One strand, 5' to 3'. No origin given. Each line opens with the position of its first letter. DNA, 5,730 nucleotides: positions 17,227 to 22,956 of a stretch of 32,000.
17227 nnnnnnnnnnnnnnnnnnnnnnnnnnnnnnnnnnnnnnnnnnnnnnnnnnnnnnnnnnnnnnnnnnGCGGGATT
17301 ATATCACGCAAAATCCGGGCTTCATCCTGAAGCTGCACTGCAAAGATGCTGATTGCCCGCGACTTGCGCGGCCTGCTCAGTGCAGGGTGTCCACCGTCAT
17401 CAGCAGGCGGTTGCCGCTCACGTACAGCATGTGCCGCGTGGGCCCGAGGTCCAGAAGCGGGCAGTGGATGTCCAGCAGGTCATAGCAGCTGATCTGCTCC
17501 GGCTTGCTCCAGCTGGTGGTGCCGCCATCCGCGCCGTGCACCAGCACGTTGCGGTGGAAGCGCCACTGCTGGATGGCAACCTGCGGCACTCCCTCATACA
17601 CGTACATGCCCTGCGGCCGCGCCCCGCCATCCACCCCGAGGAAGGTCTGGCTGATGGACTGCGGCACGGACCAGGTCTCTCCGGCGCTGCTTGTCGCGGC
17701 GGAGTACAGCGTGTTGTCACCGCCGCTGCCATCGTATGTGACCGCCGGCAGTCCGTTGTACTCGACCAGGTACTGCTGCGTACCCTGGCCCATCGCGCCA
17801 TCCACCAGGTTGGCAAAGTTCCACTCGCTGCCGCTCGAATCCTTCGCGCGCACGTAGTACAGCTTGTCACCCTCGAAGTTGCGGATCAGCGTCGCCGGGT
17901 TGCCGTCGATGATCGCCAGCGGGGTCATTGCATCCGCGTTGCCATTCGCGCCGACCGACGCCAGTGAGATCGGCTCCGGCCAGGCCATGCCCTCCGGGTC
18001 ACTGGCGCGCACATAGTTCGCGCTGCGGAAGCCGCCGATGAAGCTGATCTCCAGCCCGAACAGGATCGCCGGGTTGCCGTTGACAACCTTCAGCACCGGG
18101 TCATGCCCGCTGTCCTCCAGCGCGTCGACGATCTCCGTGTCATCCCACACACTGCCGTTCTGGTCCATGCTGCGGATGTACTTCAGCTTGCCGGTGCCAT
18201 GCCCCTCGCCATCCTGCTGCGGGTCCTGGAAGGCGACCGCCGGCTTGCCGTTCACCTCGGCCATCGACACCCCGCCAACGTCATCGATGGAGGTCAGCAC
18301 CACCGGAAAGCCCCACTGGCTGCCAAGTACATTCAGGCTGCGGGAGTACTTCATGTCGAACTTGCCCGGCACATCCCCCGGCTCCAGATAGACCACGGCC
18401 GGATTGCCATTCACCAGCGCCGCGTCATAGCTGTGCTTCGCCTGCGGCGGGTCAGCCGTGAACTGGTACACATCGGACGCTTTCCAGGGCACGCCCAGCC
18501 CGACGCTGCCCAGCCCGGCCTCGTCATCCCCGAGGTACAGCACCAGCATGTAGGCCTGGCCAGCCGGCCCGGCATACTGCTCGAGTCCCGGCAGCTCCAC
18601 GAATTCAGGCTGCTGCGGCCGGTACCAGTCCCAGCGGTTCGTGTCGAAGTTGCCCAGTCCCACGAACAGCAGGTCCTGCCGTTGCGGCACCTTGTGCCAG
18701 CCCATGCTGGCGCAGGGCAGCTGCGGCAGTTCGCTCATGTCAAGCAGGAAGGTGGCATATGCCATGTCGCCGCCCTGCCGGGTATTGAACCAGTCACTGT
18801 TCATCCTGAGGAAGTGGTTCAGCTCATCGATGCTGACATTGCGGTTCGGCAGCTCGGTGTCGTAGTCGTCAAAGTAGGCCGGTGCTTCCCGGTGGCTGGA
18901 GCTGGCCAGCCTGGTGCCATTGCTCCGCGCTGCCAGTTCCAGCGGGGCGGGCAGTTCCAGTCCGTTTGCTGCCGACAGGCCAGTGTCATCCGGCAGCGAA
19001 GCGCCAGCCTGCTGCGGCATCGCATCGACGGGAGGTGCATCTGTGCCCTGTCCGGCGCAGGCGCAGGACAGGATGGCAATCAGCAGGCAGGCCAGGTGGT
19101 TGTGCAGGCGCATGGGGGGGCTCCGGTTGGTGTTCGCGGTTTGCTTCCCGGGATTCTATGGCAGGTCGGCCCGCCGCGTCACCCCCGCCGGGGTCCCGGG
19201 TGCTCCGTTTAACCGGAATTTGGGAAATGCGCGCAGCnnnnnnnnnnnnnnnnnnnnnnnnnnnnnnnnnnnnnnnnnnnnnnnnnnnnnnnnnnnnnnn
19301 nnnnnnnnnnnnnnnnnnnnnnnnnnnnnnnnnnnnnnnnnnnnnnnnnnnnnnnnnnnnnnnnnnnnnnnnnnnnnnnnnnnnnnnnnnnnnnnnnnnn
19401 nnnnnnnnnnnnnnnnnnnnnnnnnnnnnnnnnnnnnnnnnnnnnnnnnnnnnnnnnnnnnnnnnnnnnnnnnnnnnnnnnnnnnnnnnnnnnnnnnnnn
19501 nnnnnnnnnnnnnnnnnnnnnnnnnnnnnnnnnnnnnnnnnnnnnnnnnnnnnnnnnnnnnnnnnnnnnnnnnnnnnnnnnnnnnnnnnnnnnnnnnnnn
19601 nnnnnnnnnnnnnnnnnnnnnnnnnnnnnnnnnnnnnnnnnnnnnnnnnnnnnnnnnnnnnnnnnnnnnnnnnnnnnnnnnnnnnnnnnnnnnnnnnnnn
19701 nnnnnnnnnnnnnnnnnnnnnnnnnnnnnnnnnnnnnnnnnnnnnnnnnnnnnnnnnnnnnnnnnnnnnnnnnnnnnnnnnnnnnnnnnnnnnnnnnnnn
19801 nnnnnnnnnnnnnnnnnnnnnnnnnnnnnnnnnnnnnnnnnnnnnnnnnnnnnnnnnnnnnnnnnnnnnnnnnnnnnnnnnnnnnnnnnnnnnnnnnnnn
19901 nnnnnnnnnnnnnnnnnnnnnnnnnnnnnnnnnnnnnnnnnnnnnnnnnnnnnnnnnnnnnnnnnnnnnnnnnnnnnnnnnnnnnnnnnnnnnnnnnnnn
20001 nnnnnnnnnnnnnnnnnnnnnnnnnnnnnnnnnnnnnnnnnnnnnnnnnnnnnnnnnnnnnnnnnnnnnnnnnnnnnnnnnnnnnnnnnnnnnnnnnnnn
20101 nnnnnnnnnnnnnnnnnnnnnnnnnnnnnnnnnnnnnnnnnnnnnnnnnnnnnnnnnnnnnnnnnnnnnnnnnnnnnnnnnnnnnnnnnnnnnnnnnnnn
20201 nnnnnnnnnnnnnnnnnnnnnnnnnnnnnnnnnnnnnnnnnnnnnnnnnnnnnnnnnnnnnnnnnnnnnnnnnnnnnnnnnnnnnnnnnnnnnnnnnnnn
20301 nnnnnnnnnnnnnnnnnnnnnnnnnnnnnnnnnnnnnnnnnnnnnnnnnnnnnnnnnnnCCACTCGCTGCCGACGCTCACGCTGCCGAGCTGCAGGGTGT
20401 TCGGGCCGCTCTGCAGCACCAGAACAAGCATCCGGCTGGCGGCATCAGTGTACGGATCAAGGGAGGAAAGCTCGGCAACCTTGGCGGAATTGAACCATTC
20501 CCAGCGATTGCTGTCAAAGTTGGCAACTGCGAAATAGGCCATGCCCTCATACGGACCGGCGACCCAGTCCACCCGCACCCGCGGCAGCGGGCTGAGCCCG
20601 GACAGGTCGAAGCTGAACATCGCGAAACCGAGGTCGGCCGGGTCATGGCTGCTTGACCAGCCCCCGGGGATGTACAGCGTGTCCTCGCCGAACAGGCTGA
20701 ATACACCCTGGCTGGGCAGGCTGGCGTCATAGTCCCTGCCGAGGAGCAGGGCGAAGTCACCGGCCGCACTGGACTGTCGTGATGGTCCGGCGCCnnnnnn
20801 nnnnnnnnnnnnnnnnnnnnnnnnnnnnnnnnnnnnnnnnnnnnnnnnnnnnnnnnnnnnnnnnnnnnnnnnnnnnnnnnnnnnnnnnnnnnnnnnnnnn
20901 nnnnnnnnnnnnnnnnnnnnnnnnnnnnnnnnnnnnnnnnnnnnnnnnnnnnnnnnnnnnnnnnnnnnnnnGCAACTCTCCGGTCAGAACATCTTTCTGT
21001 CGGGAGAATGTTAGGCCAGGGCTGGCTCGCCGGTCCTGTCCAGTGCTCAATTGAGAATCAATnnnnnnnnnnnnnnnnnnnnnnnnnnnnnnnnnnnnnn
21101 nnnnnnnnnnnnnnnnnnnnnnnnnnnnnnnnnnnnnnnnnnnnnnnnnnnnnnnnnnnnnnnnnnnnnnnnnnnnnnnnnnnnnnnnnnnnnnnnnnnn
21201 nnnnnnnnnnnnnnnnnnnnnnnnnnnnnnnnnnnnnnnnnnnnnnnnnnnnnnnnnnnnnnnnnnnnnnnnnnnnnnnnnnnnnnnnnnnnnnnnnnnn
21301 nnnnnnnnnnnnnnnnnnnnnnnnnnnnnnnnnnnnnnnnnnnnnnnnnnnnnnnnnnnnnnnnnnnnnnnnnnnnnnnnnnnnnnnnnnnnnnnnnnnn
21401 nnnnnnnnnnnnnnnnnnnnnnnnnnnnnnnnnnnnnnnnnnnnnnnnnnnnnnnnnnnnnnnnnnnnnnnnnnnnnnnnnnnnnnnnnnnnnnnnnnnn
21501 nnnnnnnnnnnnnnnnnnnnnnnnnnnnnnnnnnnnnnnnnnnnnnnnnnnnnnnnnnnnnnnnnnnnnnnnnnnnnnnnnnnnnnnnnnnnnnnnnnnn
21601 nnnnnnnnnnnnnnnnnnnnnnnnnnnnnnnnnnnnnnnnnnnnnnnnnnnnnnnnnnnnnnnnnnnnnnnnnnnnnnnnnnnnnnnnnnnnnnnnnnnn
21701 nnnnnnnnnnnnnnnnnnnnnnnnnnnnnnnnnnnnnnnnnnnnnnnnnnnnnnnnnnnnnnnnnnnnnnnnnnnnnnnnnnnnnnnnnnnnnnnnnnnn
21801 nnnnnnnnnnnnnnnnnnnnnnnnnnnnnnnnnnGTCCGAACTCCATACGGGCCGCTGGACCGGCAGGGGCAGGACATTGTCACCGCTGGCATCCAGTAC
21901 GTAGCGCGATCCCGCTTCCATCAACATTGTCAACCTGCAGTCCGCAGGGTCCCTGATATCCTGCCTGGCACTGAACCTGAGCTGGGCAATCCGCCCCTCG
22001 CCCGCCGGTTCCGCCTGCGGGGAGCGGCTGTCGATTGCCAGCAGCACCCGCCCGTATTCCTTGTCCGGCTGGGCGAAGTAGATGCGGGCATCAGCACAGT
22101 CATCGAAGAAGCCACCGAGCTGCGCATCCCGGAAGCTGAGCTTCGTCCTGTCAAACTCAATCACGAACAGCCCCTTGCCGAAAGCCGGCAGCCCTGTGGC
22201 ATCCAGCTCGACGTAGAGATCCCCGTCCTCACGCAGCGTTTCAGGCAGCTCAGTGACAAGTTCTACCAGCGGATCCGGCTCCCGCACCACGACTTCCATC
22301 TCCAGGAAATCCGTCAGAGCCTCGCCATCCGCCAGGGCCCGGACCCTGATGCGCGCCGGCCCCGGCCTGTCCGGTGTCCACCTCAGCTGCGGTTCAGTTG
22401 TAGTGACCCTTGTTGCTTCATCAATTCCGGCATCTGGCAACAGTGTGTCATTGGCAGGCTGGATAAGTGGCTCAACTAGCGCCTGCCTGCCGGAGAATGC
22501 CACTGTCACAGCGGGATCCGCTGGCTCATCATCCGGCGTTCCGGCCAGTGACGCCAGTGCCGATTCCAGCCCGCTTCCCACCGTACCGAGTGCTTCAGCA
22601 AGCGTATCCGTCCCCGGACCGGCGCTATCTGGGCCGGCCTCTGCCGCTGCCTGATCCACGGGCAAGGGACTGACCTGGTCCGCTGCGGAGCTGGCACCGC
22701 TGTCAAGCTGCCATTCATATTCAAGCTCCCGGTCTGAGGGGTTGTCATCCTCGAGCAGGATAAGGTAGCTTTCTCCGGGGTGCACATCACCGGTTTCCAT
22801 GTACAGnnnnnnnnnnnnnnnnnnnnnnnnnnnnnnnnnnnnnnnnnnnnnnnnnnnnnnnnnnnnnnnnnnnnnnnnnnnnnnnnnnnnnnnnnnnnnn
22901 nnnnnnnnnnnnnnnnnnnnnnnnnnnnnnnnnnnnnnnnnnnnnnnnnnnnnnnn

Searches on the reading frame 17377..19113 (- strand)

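Call 4: search_protein_families(library=pfam, proteins=[window:17377-19113:-], max_evalue=1)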
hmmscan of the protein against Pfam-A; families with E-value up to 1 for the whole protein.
window:17377-19113:- (578 aa): 1 family
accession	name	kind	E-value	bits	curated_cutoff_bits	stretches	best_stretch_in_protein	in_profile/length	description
PF18805.7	LRR_10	-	0.81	10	30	0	412-438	20-46/67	Leucine-rich repeat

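Call 5: search_protein_families(library=ncbifam, proteins=[window:17377-19113:-], max_evalue=1)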
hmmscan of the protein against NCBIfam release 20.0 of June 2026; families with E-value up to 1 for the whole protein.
window:17377-19113:- (578 aa): 0 families

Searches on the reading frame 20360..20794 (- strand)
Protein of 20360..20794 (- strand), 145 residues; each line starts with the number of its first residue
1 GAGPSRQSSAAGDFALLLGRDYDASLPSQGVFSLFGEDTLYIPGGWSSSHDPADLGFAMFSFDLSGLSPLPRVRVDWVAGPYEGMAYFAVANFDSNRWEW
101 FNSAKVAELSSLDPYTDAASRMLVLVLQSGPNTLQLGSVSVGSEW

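Call 13: find_homologous_proteins(query=A2, max_evalue=0.01)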
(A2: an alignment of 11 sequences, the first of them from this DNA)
Query A2 (11 sequences): 2039 candidates shared short words with the query, none scored E <= 0.01.

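Call 20: predict_structure(alignment_id=A2)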
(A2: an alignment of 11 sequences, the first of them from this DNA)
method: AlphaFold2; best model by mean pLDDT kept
length: 145 residues; sequences in the alignment: 11
mean_pLDDT: 82.9   pTM: 0.82
mean pLDDT of the five models: 82.9, 82.9, 77.1, 75.5, 72.8
residues with pLDDT >= 90: 62; 70-90: 57; 50-70: 20; < 50: 6
segments of 3 or more residues with pLDDT < 50: 1-6
pLDDT, mean of each block of 10 residues (from residue 1): 45 83 86 90 76 86 82 85 79 95 84 91 92 91 76
secondary structure, 60 per line:
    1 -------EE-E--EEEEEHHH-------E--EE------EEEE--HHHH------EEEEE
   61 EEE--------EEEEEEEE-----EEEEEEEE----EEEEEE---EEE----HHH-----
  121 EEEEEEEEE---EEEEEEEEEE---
elements in order: E14-18 E40-43 H46-49 E56-63 E72-79 E85-92 E97-102 E106-108 E121-129 E133-142
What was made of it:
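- The model has pLDDT 82.9 (call 20).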

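Call 22: search_protein_representatives(alignment_id=A2)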
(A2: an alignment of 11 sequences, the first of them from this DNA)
Query: 11 sequences, 148 profile positions. Proteins with E-value up to 0.001 (for the whole library): 1874; up to 1e-10: 767; up to 1e-30: 5. The best 150 are listed.
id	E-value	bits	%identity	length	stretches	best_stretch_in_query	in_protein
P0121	7.1e-44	165.3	-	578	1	2-148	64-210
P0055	4.7e-43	162.6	-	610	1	1-148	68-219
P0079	2.3e-39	150.7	-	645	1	2-147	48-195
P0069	3.4e-32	127.4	-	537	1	1-147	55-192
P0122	3.8e-31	124.0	-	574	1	1-148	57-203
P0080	5.6e-27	110.5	-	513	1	5-146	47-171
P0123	8.1e-22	93.7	-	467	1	5-145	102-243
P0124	8.1e-22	93.7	-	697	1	6-145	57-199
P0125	2.8e-21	92.0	-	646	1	19-145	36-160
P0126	3.4e-21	91.7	-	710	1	2-146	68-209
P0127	3.8e-21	91.6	-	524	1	19-148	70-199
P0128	4.7e-21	91.3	-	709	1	4-147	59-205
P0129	8.0e-21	90.5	-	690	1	4-145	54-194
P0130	8.6e-21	90.4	-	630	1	6-145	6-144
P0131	1.2e-20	89.9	-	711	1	1-147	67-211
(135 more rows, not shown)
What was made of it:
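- It occurs in 1,874 clusters at E<=1e-3, always starting between about residue 4 and 115 (call 22).
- Tried and rejected: The exhaustive HMMER search then found 1,874 clusters (call 22).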

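Call 23: fold_search(model_id=the predicted structure, library=pdb)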
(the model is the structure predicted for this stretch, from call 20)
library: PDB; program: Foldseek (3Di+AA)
matches with E <= 10: 1457; with E <= 0.001: 37
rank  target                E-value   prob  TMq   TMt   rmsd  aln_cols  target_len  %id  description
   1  9eui_D                2.3e-05  1.00  0.54  0.23   5.8       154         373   10  Cryo-EM structure of Staphylococcus aureus bacteriophage phi812 baseplate in the post-contraction state - complete (released 2025-04-09)
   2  4ary_B                4.6e-05  1.00  0.58  0.18   6.2       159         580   10  Lepidopteran-specific toxin Cry1Ac in complex with receptor specificity determinant GalNAc (released 2013-05-15)
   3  8hhe_B                8.1e-05  1.00  0.53  0.14   5.0       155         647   12  Crystal structure of Cry5B from Bacillus thuringiensis at 4.5 A resolution (released 2022-12-07)
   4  8hhe_A                1.5e-04  1.00  0.55  0.15   4.7       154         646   11  Crystal structure of Cry5B from Bacillus thuringiensis at 4.5 A resolution (released 2022-12-07)
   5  4arx_D                1.7e-04  1.00  0.51  0.15   7.0       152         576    9  Lepidoptera-specific toxin Cry1Ac from Bacillus thuringiensis ssp. kurstaki HD-73 (released 2013-05-15)
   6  2cdp_A                1.9e-04  1.00  0.49  0.51   8.7       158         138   12  Structure of a CBM6 in complex with neoagarohexaose (released 2006-02-08)
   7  3nru_F                1.9e-04  1.00  0.46  0.44  10.6       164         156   11  Ligand binding domain of EPHA7 (released 2010-12-08)
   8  4arx_A                2.1e-04  1.00  0.56  0.17   6.2       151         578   10  Lepidoptera-specific toxin Cry1Ac from Bacillus thuringiensis ssp. kurstaki HD-73 (released 2013-05-15)
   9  4arx_B                2.1e-04  1.00  0.56  0.17   6.3       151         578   10  Lepidoptera-specific toxin Cry1Ac from Bacillus thuringiensis ssp. kurstaki HD-73 (released 2013-05-15)
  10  4d8m                  2.2e-04  1.00  0.55  0.16   4.6       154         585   11  Crystal structure of Bacillus thuringiensis Cry5B nematocidal toxin (released 2012-12-19)
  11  6dj4                  2.9e-04  1.00  0.53  0.16   5.6       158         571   12  Crystal Structure of Bacillus thuringiensis Cry1A.105 Tryptic Core (released 2018-09-12)
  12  4arx_C                3.1e-04  1.00  0.55  0.16   6.8       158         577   11  Lepidoptera-specific toxin Cry1Ac from Bacillus thuringiensis ssp. kurstaki HD-73 (released 2013-05-15)
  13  1w99                  3.3e-04  1.00  0.55  0.18   6.5       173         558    5  Mosquito-larvicidal toxin Cry4Ba from Bacillus thuringiensis ssp. Israelensis (released 2005-04-11)
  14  2g9f                  3.5e-04  1.00  0.43  0.36   5.8       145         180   12  Crystal structure of intein-tagged mouse PNGase C-terminal domain (released 2006-10-24)
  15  9vqm_D                3.7e-04  0.99  0.41  0.10   8.1       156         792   13  Cryo-EM structure of Elapor1WT in tetrameric form (released 2025-07-23)
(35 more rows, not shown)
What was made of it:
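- On Carbohydrate-binding modules CBM6 / CBM36 (for the N-domain): Fold similarity at TM 0.44-0.51 (call 23).
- Closest known: Galactose-binding-domain-like jelly rolls. Same: The predicted N-domain fold is a 9-10-strand beta-sandwich with Foldseek probability ~1 and TM 0.5-0.59 (call 23).
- The N-domain resembles CBM6 and CBM36 jelly rolls (call 23).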

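Call 30: search_protein_families(library=pfam, alignment_id=A4, max_evalue=0.001)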
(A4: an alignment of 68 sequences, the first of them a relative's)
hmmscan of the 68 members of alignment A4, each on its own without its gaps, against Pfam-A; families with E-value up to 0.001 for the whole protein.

A. member 1, P0122 (574 aa): 0 families

B. families by the number of members that match (of 68 scanned): 27 families (the first 25 are shown)
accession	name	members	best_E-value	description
PF18911.6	PKD_4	45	1.4e-57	PKD domain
PF00801.26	PKD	38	1.5e-39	PKD domain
PF22352.2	K319L-like_PKD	22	1.3e-28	K319L-like, PKD domain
PF13570.13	Beta-prop_ACSF4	7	4.7e-71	Beta-alanine-activating enzyme, beta-propeller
PF13360.13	PQQ_2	7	9.7e-55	Outer membrane protein assembly factor BamB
PF00112.29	Peptidase_C1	7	5.1e-13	Papain family cysteine protease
PF04151.21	PPC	6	3.3e-19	Bacterial pre-peptidase C-terminal domain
PF25292.1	Beta-prop_CGLA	5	8.1e-15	Lambda-carrageenase beta-propeller domain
PF06739.17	SBBP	5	4.9e-09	Beta-propeller repeat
PF21027.3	Sde0182_C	3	1.3e-14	Cellulose-binding protein Sde0182, C-terminal domain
PF01011.28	PQQ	3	2.2e-11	Glucose/ethanol/alcohol dehydrogenase, beta-propeller domain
PF13620.12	CarboxypepD_reg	3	4.4e-11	Carboxypeptidase regulatory-like domain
PF20067.5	SSL_N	3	7.3e-09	Strictosidine synthase-like, N-terminal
PF07495.19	Y_Y_Y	3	2.8e-07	Y_Y_Y domain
PF19501.5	PcRGLX_1st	2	1.3e-15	PcRGLX-like N-terminal RIFT barrel domain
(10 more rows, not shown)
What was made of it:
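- Others carry PQQ-like, SBBP or CGLA propellers, Peptidase_C1 or PPC (call 30). The N-domain is attached to proteases and PQQ-like propellers too, always membrane-proximal and single-copy (calls 22, 30). Some N-domain proteins carry PQQ_2 'BamB-like' propellers (call 30). Its strict N-terminal, single-copy placement and non-glycosidase cargo are atypical for substrate-targeting CBMs (calls 22, 30).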

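Call 54: search_solved_structures(query=A6, max_evalue=10)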
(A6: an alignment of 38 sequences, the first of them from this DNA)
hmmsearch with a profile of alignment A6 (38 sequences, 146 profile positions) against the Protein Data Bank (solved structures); distinct sequences matched with E-value up to 10: 1.
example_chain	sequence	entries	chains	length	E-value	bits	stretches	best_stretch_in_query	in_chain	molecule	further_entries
5vf3_Z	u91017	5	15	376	0.83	12.7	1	18-79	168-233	Highly immunogenic outer capsid protein | Hoc, highly immunogenic outer capsid protein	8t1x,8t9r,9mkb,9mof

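Call 55: search_protein_families(library=pfam, alignment_id=A6, max_evalue=1)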
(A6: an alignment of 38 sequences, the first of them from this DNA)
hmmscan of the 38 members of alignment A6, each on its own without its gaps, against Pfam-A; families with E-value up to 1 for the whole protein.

A. member 1, seq(145 aa): 0 families

B. families by the number of members that match (of 38 scanned): 4 families
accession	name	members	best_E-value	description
PF09301.15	DUF1970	1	0.0035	Domain of unknown function (DUF1970)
PF12613.13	FliC_D2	1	0.051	Flagellin, D2 domain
PF19981.4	DUF6417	1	0.1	Family of unknown function (DUF6417)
PF11413.13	HIF-1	1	0.18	Hypoxia-inducible factor-1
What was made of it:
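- On Carbohydrate-binding modules CBM6 / CBM36 (for the N-domain): No sequence match (calls 54, 55).
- Closest known: Galactose-binding-domain-like jelly rolls. Different: No Pfam or PDB sequence match, even with a 38-sequence profile (calls 54, 55).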

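Call 75: fold_search(model_id=the predicted structure, library=viral)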
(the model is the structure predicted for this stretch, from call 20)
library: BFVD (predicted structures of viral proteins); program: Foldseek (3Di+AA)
matches with E <= 10: 1619; with E <= 0.001: 33
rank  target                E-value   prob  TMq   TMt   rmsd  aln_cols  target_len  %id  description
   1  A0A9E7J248            4.3e-05  1.00  0.52  0.25   4.1       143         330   12  (no name in the UniProt tables at hand)
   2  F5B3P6                4.3e-05  1.00  0.45  0.34  10.2       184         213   12  (no name in the UniProt tables at hand)
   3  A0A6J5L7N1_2          9.2e-05  1.00  0.52  0.10   5.2       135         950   10  Uncharacterized protein [uncultured Caudovirales phage]
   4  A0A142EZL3            9.8e-05  1.00  0.50  0.07   6.8       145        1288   13  (no name in the UniProt tables at hand)
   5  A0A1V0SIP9            9.8e-05  0.99  0.38  0.30  17.1       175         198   11  Uncharacterized protein [Klosneuvirus KNV1]
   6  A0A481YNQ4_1          1.0e-04  1.00  0.51  0.08  12.7       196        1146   13  Collagen triple helix repeat protein [Pithovirus LCDPAC02]
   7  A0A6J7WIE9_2          1.3e-04  1.00  0.46  0.09   6.7       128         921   16  Collagen triple helix repeat [uncultured Caudovirales phage]
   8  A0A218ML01            1.3e-04  1.00  0.46  0.09   9.4       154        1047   14  Putative peptidase [uncultured virus]
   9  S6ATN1                1.5e-04  1.00  0.47  0.26   6.1       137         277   12  Putative structural protein [Bacillus phage phiNIT1]
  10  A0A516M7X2            1.5e-04  1.00  0.55  0.55   4.4       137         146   12  (no name in the UniProt tables at hand)
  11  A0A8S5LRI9            1.6e-04  0.99  0.40  0.14   7.9       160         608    9  Metallophosphatase domain protein [Myoviridae sp. ctSGr1]
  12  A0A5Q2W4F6            2.1e-04  1.00  0.54  0.09   5.9       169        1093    8  (no name in the UniProt tables at hand)
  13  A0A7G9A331            2.1e-04  1.00  0.39  0.46   5.5       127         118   10  (no name in the UniProt tables at hand)
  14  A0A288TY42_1          2.4e-04  1.00  0.50  0.08   4.8       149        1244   13  Putative tail fiber [Enterococcus phage EFP01]
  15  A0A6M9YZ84            2.7e-04  1.00  0.51  0.08   7.8       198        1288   13  (no name in the UniProt tables at hand)
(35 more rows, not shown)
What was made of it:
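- The predicted fold is the galactose-binding-domain-like jelly roll shared by CBM6, CBM36 and phage receptor-binding proteins (calls 23, 75).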

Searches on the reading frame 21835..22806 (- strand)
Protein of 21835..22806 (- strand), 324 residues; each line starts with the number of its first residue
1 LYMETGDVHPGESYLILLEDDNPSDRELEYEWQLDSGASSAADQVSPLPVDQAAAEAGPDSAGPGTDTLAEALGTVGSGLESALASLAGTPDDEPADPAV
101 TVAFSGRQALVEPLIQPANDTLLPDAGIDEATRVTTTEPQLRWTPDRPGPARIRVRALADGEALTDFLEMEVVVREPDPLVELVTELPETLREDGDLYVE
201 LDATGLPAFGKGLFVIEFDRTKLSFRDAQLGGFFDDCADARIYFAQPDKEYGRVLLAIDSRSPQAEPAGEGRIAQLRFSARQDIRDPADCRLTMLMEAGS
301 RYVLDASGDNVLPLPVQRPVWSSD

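Call 65: search_protein_families(library=pfam, proteins=[window:21835-22806:-], max_evalue=10)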
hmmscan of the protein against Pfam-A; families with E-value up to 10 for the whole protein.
seq(324 aa): 1 family
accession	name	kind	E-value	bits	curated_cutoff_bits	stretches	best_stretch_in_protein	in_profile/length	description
PF19106.5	DUF5793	-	0.055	14.1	25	1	92-138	19-65/157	Family of unknown function (DUF5793)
